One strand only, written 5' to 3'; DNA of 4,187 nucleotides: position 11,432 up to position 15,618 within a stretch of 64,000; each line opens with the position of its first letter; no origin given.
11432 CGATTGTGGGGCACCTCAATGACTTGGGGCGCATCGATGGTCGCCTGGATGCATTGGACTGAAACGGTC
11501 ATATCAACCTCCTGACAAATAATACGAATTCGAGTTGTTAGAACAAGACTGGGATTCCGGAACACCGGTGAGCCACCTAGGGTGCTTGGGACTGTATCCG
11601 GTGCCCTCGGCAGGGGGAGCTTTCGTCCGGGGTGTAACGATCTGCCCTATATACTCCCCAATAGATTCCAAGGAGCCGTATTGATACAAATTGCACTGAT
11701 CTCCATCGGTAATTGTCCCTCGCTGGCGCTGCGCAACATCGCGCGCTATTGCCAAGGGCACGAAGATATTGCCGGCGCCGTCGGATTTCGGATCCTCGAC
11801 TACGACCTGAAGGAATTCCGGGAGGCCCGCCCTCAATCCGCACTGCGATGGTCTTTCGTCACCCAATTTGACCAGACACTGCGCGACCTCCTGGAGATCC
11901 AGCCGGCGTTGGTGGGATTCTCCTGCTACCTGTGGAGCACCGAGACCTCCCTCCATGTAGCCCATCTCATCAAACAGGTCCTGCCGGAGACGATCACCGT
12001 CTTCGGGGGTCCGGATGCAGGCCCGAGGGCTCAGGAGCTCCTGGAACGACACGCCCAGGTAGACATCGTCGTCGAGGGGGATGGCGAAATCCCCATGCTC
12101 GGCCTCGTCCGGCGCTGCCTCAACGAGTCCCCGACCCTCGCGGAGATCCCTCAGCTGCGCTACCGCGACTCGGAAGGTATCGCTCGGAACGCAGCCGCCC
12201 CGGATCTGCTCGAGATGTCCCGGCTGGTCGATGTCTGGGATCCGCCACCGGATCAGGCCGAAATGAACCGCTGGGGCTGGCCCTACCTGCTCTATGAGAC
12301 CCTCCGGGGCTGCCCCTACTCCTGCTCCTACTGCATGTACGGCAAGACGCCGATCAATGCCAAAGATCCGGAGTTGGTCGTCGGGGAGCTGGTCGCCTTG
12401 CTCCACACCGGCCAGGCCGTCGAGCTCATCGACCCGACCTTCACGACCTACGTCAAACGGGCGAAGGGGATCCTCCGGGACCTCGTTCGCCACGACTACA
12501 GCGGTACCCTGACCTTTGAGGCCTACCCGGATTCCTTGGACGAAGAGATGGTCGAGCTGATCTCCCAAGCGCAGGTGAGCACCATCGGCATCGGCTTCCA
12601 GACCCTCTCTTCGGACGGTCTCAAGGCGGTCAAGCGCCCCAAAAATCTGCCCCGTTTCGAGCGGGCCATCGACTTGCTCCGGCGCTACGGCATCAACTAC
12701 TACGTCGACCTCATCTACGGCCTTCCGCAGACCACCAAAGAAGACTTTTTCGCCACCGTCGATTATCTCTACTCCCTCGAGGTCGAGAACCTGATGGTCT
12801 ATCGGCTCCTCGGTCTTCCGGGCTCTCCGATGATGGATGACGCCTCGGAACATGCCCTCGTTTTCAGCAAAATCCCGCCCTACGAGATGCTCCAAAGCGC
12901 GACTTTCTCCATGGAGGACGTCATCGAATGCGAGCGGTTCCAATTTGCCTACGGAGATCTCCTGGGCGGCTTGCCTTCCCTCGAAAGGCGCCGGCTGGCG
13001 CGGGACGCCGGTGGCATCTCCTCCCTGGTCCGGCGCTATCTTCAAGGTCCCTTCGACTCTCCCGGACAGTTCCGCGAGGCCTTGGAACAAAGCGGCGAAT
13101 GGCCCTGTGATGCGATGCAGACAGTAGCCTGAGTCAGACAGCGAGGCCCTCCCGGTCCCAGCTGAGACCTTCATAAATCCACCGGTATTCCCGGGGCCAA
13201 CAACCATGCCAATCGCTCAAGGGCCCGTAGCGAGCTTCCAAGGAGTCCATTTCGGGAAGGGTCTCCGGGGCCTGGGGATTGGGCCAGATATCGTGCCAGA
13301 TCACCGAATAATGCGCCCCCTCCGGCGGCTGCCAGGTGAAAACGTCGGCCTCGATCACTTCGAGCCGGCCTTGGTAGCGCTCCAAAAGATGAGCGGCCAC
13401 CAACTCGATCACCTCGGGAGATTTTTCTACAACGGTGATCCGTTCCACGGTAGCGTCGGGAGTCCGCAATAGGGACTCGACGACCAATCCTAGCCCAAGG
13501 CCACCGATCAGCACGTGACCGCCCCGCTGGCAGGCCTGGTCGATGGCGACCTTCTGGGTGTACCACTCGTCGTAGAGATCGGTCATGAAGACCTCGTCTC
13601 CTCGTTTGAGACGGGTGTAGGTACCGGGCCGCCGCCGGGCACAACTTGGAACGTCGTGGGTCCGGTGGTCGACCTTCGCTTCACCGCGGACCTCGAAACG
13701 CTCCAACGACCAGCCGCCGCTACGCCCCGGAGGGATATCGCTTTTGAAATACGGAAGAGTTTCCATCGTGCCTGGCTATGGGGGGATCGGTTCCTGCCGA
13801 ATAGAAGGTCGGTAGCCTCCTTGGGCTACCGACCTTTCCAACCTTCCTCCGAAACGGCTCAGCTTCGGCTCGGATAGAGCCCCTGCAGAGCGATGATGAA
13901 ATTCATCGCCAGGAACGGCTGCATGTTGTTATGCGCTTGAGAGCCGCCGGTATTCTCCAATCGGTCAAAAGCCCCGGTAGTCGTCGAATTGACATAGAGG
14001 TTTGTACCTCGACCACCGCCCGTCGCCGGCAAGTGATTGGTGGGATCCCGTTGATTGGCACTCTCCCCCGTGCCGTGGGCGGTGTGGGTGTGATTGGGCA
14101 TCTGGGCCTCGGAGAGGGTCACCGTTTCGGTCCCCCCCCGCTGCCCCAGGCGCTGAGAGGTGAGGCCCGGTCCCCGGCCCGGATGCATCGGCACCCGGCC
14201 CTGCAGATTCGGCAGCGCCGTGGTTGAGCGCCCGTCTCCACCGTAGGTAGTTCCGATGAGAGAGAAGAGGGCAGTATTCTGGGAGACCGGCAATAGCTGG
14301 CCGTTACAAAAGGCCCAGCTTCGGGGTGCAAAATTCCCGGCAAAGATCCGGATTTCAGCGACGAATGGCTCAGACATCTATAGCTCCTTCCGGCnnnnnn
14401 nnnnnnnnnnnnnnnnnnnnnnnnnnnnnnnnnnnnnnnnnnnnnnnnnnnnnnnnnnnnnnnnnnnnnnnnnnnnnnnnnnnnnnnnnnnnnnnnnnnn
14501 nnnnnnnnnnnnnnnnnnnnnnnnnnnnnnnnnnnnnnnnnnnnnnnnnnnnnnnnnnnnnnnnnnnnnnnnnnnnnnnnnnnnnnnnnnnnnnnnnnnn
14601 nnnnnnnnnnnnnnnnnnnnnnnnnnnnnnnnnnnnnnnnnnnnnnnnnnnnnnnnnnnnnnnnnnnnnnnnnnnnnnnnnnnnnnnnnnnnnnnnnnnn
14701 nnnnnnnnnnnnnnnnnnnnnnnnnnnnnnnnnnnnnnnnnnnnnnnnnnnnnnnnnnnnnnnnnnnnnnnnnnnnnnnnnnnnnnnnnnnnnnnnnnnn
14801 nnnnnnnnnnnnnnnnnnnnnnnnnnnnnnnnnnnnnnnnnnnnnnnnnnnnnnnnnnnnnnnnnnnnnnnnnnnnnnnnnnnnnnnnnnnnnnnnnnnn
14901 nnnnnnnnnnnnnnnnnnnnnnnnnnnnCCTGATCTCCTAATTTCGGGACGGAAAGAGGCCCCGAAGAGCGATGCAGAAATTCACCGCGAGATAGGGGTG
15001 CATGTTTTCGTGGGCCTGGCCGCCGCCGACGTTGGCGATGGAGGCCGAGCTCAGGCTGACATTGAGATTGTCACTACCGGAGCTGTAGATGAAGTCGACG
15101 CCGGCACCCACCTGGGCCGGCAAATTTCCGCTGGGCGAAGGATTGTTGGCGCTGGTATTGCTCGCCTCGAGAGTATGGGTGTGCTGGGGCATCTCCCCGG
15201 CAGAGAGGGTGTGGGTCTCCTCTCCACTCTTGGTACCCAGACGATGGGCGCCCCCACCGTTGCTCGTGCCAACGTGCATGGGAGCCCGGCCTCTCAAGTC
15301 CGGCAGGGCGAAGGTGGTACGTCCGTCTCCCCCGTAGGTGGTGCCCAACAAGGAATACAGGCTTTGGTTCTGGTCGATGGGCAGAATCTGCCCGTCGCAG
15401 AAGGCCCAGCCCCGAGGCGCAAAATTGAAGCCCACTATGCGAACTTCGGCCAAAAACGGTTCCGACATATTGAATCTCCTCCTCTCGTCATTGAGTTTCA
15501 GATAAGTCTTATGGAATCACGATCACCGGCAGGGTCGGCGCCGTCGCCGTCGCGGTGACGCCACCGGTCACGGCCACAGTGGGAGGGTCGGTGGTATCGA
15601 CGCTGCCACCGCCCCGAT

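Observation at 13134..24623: Co-oriented cluster: peptide transporter, giant beta-helix/Ig-repeat surface protein, three tandem phage-tail-collar-domain paralogs, SAM methyltransferase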

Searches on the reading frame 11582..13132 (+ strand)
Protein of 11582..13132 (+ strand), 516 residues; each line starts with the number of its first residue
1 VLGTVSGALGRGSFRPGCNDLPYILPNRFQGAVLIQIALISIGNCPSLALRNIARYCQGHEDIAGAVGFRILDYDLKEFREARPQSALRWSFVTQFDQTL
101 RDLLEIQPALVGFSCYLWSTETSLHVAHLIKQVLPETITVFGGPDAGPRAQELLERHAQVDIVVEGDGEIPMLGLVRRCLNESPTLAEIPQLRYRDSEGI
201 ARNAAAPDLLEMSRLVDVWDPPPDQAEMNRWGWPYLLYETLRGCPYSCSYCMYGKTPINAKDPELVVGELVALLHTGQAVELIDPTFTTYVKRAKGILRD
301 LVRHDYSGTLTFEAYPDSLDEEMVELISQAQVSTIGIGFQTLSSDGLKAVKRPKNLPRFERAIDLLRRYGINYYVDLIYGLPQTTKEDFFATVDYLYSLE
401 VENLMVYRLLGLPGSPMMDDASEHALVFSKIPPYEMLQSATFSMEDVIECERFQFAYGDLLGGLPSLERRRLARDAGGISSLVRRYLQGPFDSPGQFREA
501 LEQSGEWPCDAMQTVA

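Call 5: search_protein_families(library=pfam, proteins=[window:11582-13132:+], max_evalue=0.01)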
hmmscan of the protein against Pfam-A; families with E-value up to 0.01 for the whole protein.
window:11582-13132:+ (516 aa): 2 families
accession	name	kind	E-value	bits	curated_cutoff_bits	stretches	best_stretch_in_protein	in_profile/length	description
PF04055.27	Radical_SAM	-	2.5e-18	67.3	29.5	1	239-396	2-166/166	Radical SAM superfamily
PF02310.24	B12-binding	-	1.3e-11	44.8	32.1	1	94-173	39-118/121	B12 binding domain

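Call 14: search_protein_families(library=ncbifam, proteins=[window:11582-13132:+], max_evalue=0.01)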
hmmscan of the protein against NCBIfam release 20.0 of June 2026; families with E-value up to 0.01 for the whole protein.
window:11582-13132:+ (516 aa): 41 families (the best 25 are shown)
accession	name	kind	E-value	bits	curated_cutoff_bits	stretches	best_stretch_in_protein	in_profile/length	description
NF033712.0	B12_rSAM_KedN5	subfamily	1e-31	109.9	700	2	105-254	60-214/624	KedN5 family methylcobalamin-dependent radical SAM C-methyltransferase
TIGR04013.1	B12_SAM_MJ_1487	hypoth_equivalog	4.5e-26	91.6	251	2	303-420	236-356/382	TIGR04013 family B12-binding domain/radical SAM domain-containing protein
TIGR03975.1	rSAM_ocin_1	subfamily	1.8e-24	86.2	281.85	1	88-399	109-430/606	RiPP maturation radical SAM C-methyltransferase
NF050148.1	rSAM_ApyD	equivalog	1.4e-21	76.5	750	1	95-423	62-395/645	RiPP biosynthesis radical SAM protein ApyD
TIGR02026.1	BchE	equivalog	3.2e-19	69.2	481.35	1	103-428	59-394/497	magnesium-protoporphyrin IX monomethyl ester anaerobic oxidative cyclase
TIGR04479.1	bcpD_PhpK_rSAM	subfamily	1.1e-18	67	600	1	94-398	96-408/504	PhpK family radical SAM P-methyltransferase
TIGR03471.1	HpnJ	equivalog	1.2e-17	64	577.6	1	121-426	82-392/472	hopanoid biosynthesis associated radical SAM protein HpnJ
TIGR04190.1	B12_SAM_Ta0216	equivalog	2.8e-16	59.2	500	1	117-204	90-177/554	TIGR04190 family B12-binding domain/radical SAM domain protein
TIGR04014.1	B12_SAM_MJ_0865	equivalog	1.6e-14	53.5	360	1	125-422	56-359/434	methyl-coenzyme M reductase glutamine C-methyltransferase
TIGR04367.1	HpnR_B12_rSAM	equivalog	3.3e-14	52.3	650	1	97-390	50-343/490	hopanoid C-3 methylase HpnR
NF006067.1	PRK08208.1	equivalog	1.5e-13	50.5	380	1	303-418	119-236/427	STM4012 family radical SAM protein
TIGR03994.1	rSAM_HemZ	equivalog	9.8e-13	48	321.4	1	311-409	176-276/401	coproporphyrinogen dehydrogenase HemZ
TIGR04072.2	rSAM_ladder_B12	equivalog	1.1e-12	47.3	360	1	121-427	84-378/443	lipid biosynthesis B12-binding/radical SAM protein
NF006064.0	PRK08207.2-2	equivalog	1e-11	44.5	504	1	309-410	237-339/465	coproporphyrinogen III oxidase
TIGR00539.1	hemN_rel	equivalog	5.9e-11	42.1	205.4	1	307-410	86-190/361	radical SAM family heme chaperone HemW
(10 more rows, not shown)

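Call 48: search_protein_families(library=padloc, proteins=[window:11582-13132:+], max_evalue=0.01)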
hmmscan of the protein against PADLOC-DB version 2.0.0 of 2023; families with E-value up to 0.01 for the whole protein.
window:11582-13132:+ (516 aa): 1 family
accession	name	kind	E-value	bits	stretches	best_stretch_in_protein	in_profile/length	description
PDLC04689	PDC-M51A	-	2.2e-37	126.9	1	107-450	70-404/420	-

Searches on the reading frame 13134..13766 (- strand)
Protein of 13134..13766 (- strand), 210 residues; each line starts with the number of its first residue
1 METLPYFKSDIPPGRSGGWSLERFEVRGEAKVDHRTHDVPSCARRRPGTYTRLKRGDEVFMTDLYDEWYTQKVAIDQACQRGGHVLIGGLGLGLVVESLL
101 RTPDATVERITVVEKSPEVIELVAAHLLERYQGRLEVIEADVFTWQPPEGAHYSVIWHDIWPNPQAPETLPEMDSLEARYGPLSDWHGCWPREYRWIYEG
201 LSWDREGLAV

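Call 5: search_protein_families(library=pfam, proteins=[window:13134-13766:-], max_evalue=0.01)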
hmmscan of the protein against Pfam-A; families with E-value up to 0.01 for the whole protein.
window:13134-13766:- (210 aa): 1 family
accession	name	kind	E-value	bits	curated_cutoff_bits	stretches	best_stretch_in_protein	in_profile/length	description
PF05185.22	PRMT5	-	0.004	17.5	22.9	1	81-151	63-135/171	PRMT5 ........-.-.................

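Call 14: search_protein_families(library=ncbifam, proteins=[window:13134-13766:-], max_evalue=0.01)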
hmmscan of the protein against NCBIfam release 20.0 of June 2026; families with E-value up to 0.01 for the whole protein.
window:13134-13766:- (210 aa): 1 family
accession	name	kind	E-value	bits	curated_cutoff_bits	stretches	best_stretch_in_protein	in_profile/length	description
NF002956.0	PRK03612.1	equivalog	2.3e-05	23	472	1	79-168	297-390/522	polyamine aminopropyltransferase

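Call 35: search_protein_families(library=phrogs, proteins=[window:13134-13766:-], max_evalue=0.01)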
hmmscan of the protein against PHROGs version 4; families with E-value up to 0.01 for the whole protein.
window:13134-13766:- (210 aa): 1 family
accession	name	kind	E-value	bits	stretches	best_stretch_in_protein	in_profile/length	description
phrog_15480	-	other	3.1e-30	106.5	1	7-190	20-208/245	methyltransferase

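Call 48: search_protein_families(library=padloc, proteins=[window:13134-13766:-], max_evalue=0.01)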
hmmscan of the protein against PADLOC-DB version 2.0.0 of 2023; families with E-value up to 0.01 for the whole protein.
window:13134-13766:- (210 aa): 1 family
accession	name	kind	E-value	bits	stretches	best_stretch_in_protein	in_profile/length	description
PDLC04134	mad2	-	7.1e-07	26.4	1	73-162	283-367/492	mads_2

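Call 81: search_solved_structures(query=window:13134-13766:-, max_evalue=1)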
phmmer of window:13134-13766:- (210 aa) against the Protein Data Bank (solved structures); distinct sequences matched with E-value up to 1: 8.
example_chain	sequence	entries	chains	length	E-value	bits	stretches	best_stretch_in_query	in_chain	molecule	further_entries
4g56_A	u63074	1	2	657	0.42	13.3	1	86-155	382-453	Hsl7 protein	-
9dod_A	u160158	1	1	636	0.77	12.4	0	86-154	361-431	Protein arginine N-methyltransferase 5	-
4gqb_A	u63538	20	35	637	0.78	12.4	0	86-154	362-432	Protein arginine N-methyltransferase 5 | Protein arginine N-methyltransferase 5, N-terminally processed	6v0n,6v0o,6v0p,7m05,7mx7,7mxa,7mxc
6rlq_A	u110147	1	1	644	0.79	12.4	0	86-154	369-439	Protein arginine N-methyltransferase 5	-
4x60_A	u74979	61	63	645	0.79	12.4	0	86-154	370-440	Protein arginine N-methyltransferase 5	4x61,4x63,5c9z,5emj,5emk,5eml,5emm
5fa5_A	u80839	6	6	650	0.8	12.4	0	86-154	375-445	Protein arginine N-methyltransferase 5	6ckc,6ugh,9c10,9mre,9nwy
7xif_A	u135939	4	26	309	0.93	12.1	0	56-140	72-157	Polyamine aminopropyltransferase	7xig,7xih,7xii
4aw2_A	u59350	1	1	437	0.98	12.1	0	162-199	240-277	SERINE/THREONINE-PROTEIN KINASE MRCK ALPHA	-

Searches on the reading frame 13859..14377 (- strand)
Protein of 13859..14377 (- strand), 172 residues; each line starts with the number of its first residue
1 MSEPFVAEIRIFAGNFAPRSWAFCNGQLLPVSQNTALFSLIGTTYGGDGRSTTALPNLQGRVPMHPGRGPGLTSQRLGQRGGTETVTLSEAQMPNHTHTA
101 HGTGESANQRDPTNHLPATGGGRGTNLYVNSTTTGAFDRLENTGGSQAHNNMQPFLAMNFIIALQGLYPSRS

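Call 5: search_protein_families(library=pfam, proteins=[window:13859-14377:-], max_evalue=0.01)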
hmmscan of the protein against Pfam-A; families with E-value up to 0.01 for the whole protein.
window:13859-14377:- (172 aa): 2 families
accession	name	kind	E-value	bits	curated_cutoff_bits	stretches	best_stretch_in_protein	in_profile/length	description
PF07484.17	Collar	-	3.2e-27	94.7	24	1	8-63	2-57/57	Phage Tail Collar Domain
PF21939.1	Gp10_C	-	0.0013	20.1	27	1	77-158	56-133/139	Baseplate structural protein Gp10, C-terminal domain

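Call 14: search_protein_families(library=ncbifam, proteins=[window:13859-14377:-], max_evalue=0.01)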
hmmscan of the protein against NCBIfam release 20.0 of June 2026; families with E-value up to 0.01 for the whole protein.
window:13859-14377:- (172 aa): 0 families

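Call 35: search_protein_families(library=phrogs, proteins=[window:13859-14377:-], max_evalue=0.01)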
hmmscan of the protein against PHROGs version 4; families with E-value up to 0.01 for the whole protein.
window:13859-14377:- (172 aa): 14 families
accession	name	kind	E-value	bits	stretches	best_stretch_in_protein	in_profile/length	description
phrog_9116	-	tail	9.9e-28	98.1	1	7-164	62-211/455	tail protein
phrog_8763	-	tail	3.3e-23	82.8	1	14-164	558-748/1024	tail protein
phrog_8469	-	tail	1.2e-11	45.5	2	16-130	143-227/303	tail fiber protein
phrog_5795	-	tail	8e-08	32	1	18-162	408-540/968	tail protein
phrog_24267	-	unknown function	7.9e-07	30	1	77-157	188-258/266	-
phrog_19618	-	tail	1.3e-06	28.6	1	9-106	141-241/387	tail collar protein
phrog_1858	-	tail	2.8e-06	26.5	1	8-164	142-293/1018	tail fiber protein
phrog_2097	-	tail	4.3e-06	26.8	1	12-153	394-495/644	tail fiber protein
phrog_31611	-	tail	0.00019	21.7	1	32-105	192-261/385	tail collar protein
phrog_6256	-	tail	0.00021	21.4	1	12-120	297-374/686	tail fiber protein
phrog_1800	-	tail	0.00026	21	1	9-162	395-543/545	tail collar fiber protein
phrog_5717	-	tail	0.00099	18.4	1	73-154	1042-1139/1150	tail protein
phrog_25747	-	tail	0.0013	17.7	1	9-77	683-752/901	tail fiber protein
phrog_327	-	tail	0.0018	18.6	1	11-162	308-439/618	tail protein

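Call 48: search_protein_families(library=padloc, proteins=[window:13859-14377:-], max_evalue=0.01)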
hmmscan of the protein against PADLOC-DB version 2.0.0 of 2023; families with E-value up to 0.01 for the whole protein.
window:13859-14377:- (172 aa): 0 families

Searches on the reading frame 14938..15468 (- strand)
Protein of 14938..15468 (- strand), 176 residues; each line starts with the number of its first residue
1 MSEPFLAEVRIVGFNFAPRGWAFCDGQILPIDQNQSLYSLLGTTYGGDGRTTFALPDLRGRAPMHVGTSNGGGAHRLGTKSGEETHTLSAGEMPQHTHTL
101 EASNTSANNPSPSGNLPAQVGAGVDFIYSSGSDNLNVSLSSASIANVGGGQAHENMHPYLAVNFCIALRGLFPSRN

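Call 5: search_protein_families(library=pfam, proteins=[window:14938-15468:-], max_evalue=0.01)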
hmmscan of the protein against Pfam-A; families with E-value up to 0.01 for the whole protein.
window:14938-15468:- (176 aa): 2 families
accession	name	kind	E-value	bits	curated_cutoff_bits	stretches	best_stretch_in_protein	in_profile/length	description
PF07484.17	Collar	-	1.4e-28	99.1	24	1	8-63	2-57/57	Phage Tail Collar Domain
PF21939.1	Gp10_C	-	0.00094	20.6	27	1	74-163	53-134/139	Baseplate structural protein Gp10, C-terminal domain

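Call 8: find_encoding_contigs(protein=window:14938-15468:-, flank=10000, max_places=6)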
Protein window:14938-15468:- (176 aa): 2 contigs read that carry it; 1 place shown.
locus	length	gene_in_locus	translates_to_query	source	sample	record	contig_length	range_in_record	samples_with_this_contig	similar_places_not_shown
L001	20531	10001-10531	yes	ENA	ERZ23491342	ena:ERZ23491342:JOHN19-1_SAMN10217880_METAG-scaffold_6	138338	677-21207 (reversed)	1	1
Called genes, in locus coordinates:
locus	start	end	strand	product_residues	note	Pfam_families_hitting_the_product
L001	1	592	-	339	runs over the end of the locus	PF01520:Amidase_3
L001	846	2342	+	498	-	PF07690:MFS_1, PF00854:PTR2, PF07690:MFS_1 (weak)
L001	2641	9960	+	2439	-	PF17803:Cadherin_4 (weak), PF17892:Cadherin_5, PF17963:Big_9, PF17803:Cadherin_4, PF17963:Big_9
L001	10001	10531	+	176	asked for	PF07484:Collar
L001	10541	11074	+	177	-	PF07484:Collar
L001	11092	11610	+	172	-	PF07484:Collar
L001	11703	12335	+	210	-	-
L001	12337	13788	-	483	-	PF02310:B12-binding, PF04055:Radical_SAM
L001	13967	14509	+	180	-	-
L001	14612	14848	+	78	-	-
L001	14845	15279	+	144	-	PF01850:PIN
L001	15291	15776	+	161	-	PF13302:Acetyltransf_3 (weak), PF00583:Acetyltransf_1, PF13673:Acetyltransf_10, PF13508:Acetyltransf_7, PF08445:FR47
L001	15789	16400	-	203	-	PF19502:DUF6036 (weak)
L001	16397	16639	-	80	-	-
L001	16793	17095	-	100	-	PF21880:DUF6916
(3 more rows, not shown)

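Call 14: search_protein_families(library=ncbifam, proteins=[window:14938-15468:-], max_evalue=0.01)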
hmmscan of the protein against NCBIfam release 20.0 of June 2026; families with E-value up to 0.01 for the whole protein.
window:14938-15468:- (176 aa): 0 families

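Call 35: search_protein_families(library=phrogs, proteins=[window:14938-15468:-], max_evalue=0.01)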
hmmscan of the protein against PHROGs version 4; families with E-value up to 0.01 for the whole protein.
window:14938-15468:- (176 aa): 20 families
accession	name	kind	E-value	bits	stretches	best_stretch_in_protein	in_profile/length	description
phrog_9116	-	tail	1.7e-25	90.7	1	7-168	62-211/455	tail protein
phrog_8763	-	tail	5.7e-24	85.3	1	17-168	561-748/1024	tail protein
phrog_8469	-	tail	3e-16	60.6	2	16-104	143-201/303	tail fiber protein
phrog_1800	-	tail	3.8e-08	33.7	1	17-166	403-543/545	tail collar fiber protein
phrog_5795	-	tail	4.4e-08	32.8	1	18-166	408-540/968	tail protein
phrog_1858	-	tail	9.1e-08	31.5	1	16-167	150-292/1018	tail fiber protein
phrog_2097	-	tail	3.5e-07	30.3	1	17-107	399-468/644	tail fiber protein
phrog_19618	-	tail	1.4e-06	28.5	1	16-103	148-236/387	tail collar protein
phrog_24267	-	unknown function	2.5e-06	28.3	1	66-162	176-259/266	-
phrog_327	-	tail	6.2e-06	26.8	1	15-166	312-439/618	tail protein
phrog_6256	-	tail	2.6e-05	24.5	1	17-151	302-407/686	tail fiber protein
phrog_25747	-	tail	0.00012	21.2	1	14-62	688-737/901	tail fiber protein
phrog_31611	-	tail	0.00034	20.9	1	35-104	195-260/385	tail collar protein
phrog_910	-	tail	0.00045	20.5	1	19-163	353-490/497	tail collar fiber protein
phrog_4924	-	tail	0.0024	16.8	1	20-72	595-658/1022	short tail fiber protein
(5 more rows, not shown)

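Call 48: search_protein_families(library=padloc, proteins=[window:14938-15468:-], max_evalue=0.01)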
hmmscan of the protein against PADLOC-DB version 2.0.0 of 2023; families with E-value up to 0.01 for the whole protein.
window:14938-15468:- (176 aa): 0 families
